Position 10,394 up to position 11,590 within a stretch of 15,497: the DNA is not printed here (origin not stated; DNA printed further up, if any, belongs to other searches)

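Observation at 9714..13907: Orphan five-gene operon: His-rich membrane protein, KAS III, heme-oxygenase-like di-iron oxidase, unknown protein, Delta9-type desaturase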

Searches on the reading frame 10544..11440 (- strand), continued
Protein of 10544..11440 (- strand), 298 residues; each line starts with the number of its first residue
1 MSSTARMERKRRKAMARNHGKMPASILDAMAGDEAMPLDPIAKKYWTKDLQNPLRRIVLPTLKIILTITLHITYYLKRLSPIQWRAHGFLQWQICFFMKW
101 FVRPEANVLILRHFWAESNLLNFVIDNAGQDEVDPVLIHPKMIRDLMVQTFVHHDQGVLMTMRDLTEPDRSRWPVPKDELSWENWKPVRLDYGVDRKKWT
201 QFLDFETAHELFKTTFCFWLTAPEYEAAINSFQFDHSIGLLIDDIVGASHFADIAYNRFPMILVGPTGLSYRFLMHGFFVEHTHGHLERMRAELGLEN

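Call 74: find_encoding_contigs(protein=P0258, flank=10000, max_places=1)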
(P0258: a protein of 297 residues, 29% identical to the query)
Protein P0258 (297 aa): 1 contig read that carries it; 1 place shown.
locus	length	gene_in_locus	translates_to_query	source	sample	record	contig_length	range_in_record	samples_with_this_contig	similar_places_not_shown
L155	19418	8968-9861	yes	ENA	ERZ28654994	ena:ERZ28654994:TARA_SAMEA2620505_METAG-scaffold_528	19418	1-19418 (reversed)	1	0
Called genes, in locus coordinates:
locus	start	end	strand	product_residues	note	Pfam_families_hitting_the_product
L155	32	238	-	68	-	-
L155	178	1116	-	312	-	PF00892:EamA (weak)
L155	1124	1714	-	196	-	PF21176:RecR_HhH, PF01751:Toprim, PF13662:Toprim_4, PF21175:RecR_C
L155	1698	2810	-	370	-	PF01264:Chorismate_synt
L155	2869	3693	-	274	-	PF00106:adh_short, PF13561:adh_short_C2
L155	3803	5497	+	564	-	-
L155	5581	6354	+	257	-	PF12146:Hydrolase_4, PF00561:Abhydrolase_1, PF12697:Abhydrolase_6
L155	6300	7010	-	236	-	-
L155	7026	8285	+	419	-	PF08545:ACP_syn_III (weak)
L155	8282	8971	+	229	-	PF14518:Haem_oxygenas_2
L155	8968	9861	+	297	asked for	PF22523:DUF6999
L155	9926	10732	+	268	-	PF04909:Amidohydro_2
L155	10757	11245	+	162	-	PF00583:Acetyltransf_1 (weak), PF13508:Acetyltransf_7 (weak)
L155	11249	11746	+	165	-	PF06938:DUF1285_N, PF21028:DUF1285_C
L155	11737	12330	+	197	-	PF00293:NUDIX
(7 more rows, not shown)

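Call 83: search_protein_families(library=ncbifam, proteins=[L065:10924-11796:+, L154:10942-12903:+, L154:3936-5810:+, L127:8810-9952:+, L127:9949-10605:+], max_evalue=0.00001)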
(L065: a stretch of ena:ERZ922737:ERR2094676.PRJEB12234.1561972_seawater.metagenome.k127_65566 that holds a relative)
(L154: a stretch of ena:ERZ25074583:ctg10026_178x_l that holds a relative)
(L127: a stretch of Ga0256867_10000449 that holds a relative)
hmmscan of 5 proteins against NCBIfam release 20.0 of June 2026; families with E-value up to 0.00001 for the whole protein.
L065:10924-11796:+ (290 aa): 0 families

L154:10942-12903:+ (653 aa): 2 families
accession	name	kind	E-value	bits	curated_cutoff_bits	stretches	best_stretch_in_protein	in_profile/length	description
TIGR00921.1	2A067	subfamily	1.3e-16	59.9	351.9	1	465-634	549-719/733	hydrophobe/amphiphile efflux-3 (HAE3) family transporter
TIGR03480.1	HpnN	hypoth_equivalog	2.5e-14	52.3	751.85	1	500-636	715-846/862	hopanoid biosynthesis associated RND transporter like protein HpnN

L154:3936-5810:+ (624 aa): 10 families
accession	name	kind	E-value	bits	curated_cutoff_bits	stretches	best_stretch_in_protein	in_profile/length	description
NF005293.2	PRK06816.1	subfamily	3.1e-129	431.3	450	1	2-375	1-378/378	StlD/DarB family beta-ketosynthase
NF053539.1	resorcinol_DarB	exception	1.2e-115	386.6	550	1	2-375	3-377/377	dialkylresorcinol biosynthesis protein DarB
NF006829.0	PRK09352.1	subfamily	4.1e-27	95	249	1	3-358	6-306/322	beta-ketoacyl-ACP synthase 3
TIGR00747.1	fabH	subfamily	1.3e-21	77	292.1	1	3-356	4-305/322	beta-ketoacyl-ACP synthase III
NF006720.0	PRK09258.1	equivalog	9.6e-17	61.3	285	1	2-359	6-324/338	3-oxoacyl-ACP synthase III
NF005541.0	PRK07204.1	equivalog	3.9e-16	59.4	402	1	2-161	5-152/329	beta-ketoacyl-ACP synthase III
NF004623.0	PRK05963.1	equivalog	1.2e-13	51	437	1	7-363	11-318/328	beta-ketoacyl-ACP synthase III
NF004715.0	PRK06059.1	equivalog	2.6e-07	29.9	424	1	64-152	24-113/399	lipid-transfer protein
NF004618.0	PRK05952.1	equivalog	5.7e-07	28.8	455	0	116-199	139-222/384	beta-ketoacyl-ACP synthase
TIGR01930.1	AcCoA-C-Actrans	subfamily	3.6e-06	26.2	240.55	1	55-162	13-121/385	acetyl-CoA C-acyltransferase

L127:8810-9952:+ (380 aa): 6 families
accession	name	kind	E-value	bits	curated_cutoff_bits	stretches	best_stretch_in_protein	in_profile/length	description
NF047322.1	HK_morpho_MacS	equivalog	1e-26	94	300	1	15-378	3-367/367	MacS family sensor histidine kinase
NF008649.0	PRK11644.1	equivalog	3.9e-13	49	408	1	284-379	401-496/499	signal transduction histidine-protein kinase/phosphatase UhpB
NF008184.0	PRK10935.1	equivalog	4.1e-13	48.8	553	1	300-378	477-558/565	nitrate/nitrite two-component system sensor histidine kinase NarQ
NF052443.1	SensHisKinMctS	equivalog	8.5e-12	44.1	700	1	201-378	247-447/457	two-component system sensor histidine kinase MctS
NF052531.1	Strep_LiaS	equivalog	1.2e-10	41.1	450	1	270-379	222-327/328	envelope stress sensor histidine kinase LiaS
NF007896.0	PRK10600.1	equivalog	2.7e-08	32.9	578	0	296-375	500-581/598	nitrate/nitrite two-component system sensor histidine kinase NarX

L127:9949-10605:+ (218 aa): 50 families (the best 25 are shown)
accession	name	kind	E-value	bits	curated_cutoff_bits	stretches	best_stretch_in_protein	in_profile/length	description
NF007935.0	PRK10651.1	equivalog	5.5e-35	120.5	250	1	2-203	2-207/216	two-component system response regulator NarL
NF052445.1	RespRegMctR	equivalog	1.3e-34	119.4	300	1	8-211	3-204/205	two-component system response regulator MctR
NF011896.0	PRK15369.1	equivalog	3.7e-28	98.6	242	1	8-208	5-206/211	two component system response regulator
NF007708.0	PRK10403.1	equivalog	2.1e-26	92.7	343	1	1-204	1-206/215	nitrate/nitrite response regulator protein NarP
NF007018.1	PRK09483.1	equivalog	2.1e-25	89.7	280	1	8-215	3-212/217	UvrY/SirA/GacA family response regulator transcription factor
NF047785.1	respo_reg_MadR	equivalog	2.2e-25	89.3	300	1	8-212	2-209/209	MadR family response regulator transcription factor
NF041830.1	RR_TF_ErdR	exception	6.9e-17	61.9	390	1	9-202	4-201/213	response regulator transcription factor ErdR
NF007403.0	PRK09935.1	equivalog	7.3e-16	58.4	271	1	9-204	6-202/210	fimbria biosynthesis transcriptional regulator FimZ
NF007419.0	PRK09958.1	equivalog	8.1e-14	51.7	251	1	10-203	4-195/204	acid-sensing system DNA-binding response regulator EvgA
NF008098.0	PRK10840.1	equivalog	1.2e-13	51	235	1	9-197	6-196/216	response regulator transcription factor RcsB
NF007685.0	PRK10360.1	equivalog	7.4e-12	45.5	258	1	10-208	5-194/196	response regulator transcription factor UhpA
NF040689.1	MtrAB_MtrA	equivalog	2.4e-11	43.4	300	1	37-164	29-159/219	MtrAB system response regulator MtrA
NF006900.1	PRK09390.1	equivalog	4e-11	42.8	255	1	34-210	32-201/203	response regulator FixJ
NF041367.1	CheY_Halo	equivalog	1.7e-10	41.3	200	1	11-120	3-112/114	chemotaxis protein CheY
NF040749.1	tetrathio_RR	equivalog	2.2e-10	40.6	290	1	51-202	44-184/191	tetrathionate respiration response regulator TtrR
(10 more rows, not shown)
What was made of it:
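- On StlD/DarB family beta-ketosynthase (NCBIfam NF005293; DarB NF053539): The fused bacterial homologue L154 scores 431 against 450 (call 83).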

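Call 85: search_solved_structures(query=L065:10924-11796:+, max_evalue=1)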
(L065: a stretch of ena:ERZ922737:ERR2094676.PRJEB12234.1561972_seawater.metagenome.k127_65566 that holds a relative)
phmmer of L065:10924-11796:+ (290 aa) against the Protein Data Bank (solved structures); distinct sequences matched with E-value up to 1: 7.
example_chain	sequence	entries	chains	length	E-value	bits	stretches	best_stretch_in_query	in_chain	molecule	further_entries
3uy6_A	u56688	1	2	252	0.29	13.5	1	208-268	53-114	Regulatory protein BlaR1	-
1xa1_A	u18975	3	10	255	0.54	12.7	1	208-268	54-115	Regulatory protein blaR1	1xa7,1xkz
6o9w_A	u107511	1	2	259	0.55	12.6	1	208-268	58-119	Regulatory protein BlaR1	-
8cf3_C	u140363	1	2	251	0.63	12.4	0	208-268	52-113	Regulatory protein BlaR1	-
3q7v_A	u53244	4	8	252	0.64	12.4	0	208-268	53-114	Beta-lactamase regulatory protein BlaR1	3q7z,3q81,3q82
8c0p_A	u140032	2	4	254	0.65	12.4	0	208-268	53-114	Regulatory protein BlaR1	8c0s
1ya5_T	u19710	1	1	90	0.93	11.9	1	215-278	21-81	TELETHONIN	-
